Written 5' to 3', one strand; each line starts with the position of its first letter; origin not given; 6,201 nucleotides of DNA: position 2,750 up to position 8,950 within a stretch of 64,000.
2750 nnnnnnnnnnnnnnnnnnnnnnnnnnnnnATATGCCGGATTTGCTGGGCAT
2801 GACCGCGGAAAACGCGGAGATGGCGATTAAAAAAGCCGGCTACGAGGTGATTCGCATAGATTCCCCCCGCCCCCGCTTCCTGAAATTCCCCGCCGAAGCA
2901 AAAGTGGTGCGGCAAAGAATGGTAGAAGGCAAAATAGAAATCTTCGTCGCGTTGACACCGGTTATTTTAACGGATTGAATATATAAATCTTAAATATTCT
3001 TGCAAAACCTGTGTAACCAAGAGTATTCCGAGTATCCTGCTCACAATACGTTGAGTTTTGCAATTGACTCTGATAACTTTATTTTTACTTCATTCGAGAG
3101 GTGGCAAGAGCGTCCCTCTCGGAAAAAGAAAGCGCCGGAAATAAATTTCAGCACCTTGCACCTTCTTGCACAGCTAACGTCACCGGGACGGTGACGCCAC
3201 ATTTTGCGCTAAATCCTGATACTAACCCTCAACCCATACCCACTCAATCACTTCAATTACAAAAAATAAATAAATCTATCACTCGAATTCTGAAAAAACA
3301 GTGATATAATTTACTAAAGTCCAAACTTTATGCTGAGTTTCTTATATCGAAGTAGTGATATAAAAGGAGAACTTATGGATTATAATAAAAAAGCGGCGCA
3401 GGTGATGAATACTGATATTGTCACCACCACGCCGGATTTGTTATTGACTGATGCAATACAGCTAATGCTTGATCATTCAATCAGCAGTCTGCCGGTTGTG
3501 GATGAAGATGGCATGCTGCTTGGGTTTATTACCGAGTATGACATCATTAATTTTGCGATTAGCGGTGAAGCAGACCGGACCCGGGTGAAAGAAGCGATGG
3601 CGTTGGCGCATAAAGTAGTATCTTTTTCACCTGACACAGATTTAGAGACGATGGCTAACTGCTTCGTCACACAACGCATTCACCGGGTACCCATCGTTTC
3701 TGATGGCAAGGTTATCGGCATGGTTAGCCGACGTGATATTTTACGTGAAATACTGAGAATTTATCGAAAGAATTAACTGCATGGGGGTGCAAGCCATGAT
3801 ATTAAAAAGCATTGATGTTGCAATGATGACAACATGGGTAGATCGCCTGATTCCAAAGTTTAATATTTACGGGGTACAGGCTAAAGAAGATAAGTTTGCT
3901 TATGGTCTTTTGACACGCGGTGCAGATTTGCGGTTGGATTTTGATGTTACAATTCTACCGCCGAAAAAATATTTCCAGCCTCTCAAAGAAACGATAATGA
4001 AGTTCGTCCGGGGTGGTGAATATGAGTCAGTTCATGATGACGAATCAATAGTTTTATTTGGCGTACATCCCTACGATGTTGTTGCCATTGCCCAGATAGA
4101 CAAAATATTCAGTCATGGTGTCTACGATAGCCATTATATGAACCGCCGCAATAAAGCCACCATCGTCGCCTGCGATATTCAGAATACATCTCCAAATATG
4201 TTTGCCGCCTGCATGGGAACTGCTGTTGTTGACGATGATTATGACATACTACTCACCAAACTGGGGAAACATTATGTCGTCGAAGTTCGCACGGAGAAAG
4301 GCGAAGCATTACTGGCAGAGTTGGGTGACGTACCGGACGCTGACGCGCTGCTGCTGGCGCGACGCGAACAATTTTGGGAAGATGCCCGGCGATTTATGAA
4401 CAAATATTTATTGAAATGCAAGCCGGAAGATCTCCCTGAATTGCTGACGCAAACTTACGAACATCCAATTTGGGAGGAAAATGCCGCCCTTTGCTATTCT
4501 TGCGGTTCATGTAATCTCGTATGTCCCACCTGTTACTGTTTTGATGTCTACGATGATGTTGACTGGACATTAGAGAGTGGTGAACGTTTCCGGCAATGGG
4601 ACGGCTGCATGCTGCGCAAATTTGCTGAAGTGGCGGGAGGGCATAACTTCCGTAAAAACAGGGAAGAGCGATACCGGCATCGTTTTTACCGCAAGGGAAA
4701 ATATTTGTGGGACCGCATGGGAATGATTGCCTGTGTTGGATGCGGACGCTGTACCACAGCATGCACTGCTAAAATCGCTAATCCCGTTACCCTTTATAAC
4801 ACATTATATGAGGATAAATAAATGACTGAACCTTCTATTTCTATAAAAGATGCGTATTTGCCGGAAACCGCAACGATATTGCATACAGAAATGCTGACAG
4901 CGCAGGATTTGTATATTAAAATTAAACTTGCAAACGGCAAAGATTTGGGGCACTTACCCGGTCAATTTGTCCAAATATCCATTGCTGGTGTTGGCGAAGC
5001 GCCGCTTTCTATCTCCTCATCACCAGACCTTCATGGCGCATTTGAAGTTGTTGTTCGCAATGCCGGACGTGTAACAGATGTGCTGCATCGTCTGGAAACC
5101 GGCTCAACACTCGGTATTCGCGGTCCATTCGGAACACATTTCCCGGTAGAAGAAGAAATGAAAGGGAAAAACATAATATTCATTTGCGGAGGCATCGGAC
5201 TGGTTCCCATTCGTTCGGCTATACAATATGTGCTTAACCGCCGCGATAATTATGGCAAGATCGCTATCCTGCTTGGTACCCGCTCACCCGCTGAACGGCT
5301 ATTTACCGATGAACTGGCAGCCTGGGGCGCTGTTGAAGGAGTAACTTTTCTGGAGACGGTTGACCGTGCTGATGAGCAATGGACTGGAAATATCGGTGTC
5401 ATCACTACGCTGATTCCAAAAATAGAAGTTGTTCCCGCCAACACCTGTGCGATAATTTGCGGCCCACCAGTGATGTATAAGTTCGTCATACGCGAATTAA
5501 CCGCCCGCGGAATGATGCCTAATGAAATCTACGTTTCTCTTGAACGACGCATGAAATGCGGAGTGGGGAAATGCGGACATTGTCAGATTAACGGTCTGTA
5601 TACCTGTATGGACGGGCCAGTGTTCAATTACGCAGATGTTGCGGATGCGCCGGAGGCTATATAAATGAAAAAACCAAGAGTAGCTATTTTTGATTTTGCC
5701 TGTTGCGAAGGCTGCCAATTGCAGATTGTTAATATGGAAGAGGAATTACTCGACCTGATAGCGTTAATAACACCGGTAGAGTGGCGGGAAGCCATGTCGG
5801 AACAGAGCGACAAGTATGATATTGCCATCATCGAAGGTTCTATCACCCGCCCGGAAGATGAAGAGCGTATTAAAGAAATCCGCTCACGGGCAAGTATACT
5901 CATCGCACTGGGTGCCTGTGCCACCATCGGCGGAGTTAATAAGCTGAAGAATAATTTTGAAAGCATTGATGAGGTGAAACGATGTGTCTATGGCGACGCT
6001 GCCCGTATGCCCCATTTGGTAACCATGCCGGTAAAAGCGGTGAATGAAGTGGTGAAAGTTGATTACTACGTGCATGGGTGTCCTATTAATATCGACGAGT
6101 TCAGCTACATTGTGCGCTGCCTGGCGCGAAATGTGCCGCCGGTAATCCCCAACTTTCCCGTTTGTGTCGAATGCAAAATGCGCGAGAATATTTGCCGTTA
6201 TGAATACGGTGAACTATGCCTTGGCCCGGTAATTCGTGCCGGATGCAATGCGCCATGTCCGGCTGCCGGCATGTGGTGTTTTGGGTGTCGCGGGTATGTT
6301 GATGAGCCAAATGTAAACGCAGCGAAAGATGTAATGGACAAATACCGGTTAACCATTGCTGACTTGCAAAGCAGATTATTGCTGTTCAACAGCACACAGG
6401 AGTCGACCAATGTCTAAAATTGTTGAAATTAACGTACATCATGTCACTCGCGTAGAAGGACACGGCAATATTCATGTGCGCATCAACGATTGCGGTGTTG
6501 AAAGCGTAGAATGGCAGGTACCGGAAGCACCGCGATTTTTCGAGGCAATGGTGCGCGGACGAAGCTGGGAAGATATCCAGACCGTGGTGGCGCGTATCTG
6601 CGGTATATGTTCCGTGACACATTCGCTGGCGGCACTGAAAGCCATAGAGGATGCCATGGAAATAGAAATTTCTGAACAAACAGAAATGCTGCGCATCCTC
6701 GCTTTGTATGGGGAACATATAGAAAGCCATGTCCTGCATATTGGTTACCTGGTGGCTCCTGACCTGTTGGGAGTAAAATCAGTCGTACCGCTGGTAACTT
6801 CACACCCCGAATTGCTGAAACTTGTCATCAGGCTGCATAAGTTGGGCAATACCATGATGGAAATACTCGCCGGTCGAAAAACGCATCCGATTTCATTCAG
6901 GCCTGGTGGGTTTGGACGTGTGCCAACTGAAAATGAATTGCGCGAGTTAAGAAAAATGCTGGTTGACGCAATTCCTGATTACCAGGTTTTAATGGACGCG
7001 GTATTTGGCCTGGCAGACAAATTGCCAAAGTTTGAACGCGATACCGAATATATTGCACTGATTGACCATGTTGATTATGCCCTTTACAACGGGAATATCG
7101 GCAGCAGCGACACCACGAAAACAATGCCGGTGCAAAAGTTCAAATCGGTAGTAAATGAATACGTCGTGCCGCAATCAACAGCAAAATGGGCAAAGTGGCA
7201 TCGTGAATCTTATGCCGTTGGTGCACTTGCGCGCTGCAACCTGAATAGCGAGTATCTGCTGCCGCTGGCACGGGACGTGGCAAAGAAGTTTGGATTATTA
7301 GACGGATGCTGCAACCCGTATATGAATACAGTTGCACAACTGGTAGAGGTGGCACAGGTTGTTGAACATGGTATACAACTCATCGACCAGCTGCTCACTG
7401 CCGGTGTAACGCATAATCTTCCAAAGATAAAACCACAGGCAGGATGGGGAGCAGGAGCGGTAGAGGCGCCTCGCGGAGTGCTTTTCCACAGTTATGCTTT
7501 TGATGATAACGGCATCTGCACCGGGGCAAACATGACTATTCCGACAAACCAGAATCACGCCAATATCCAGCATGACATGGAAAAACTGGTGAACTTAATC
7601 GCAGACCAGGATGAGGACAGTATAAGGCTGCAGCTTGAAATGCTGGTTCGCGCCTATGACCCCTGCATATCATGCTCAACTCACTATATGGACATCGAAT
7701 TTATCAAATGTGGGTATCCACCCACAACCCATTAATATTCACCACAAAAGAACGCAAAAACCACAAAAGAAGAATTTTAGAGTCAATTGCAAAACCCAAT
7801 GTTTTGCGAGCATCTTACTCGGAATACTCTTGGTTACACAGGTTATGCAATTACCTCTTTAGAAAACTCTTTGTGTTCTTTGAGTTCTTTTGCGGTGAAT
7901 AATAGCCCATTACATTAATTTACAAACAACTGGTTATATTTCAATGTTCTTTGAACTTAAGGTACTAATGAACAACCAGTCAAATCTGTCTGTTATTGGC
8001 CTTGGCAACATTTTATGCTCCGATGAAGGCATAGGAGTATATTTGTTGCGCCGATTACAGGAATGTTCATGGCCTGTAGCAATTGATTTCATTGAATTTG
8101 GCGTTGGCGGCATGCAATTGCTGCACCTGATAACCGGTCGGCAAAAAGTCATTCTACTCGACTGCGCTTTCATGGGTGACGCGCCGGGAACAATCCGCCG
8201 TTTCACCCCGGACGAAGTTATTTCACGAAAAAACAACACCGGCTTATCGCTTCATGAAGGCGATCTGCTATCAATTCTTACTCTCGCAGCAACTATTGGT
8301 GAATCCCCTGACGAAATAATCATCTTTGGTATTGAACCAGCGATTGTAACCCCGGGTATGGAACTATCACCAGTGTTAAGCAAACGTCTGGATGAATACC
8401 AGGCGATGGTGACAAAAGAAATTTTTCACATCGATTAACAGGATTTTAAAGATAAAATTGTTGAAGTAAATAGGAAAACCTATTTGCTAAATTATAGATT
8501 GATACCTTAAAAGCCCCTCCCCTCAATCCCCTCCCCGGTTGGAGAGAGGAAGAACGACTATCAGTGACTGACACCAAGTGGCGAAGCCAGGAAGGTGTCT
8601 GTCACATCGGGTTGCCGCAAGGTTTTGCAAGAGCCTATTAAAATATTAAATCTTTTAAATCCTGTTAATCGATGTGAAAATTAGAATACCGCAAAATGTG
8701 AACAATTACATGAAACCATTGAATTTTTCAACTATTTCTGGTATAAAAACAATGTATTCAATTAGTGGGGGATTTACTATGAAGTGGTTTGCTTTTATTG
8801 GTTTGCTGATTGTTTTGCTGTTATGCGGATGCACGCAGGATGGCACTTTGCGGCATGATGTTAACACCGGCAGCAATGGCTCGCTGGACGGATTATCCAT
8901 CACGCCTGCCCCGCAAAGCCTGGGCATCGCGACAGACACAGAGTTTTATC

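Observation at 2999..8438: Group 3b (sulfhydrogenase-type) four-subunit [NiFe] hydrogenase cassette bracketed by inverted about 70-bp repeats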

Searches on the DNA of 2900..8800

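Call 59: search_rna_families(source=window, start=2900, end=8800, threshold=evalue, max_evalue=1)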
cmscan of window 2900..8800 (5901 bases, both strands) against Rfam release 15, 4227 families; matches with E-value up to 1: 1.
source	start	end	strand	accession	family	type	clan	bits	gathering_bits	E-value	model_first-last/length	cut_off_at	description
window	8319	8407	-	RF04260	mir-2005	Gene; miRNA;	-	24.8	61.4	0.33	1-93/93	no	mir-2005 microRNA precursor family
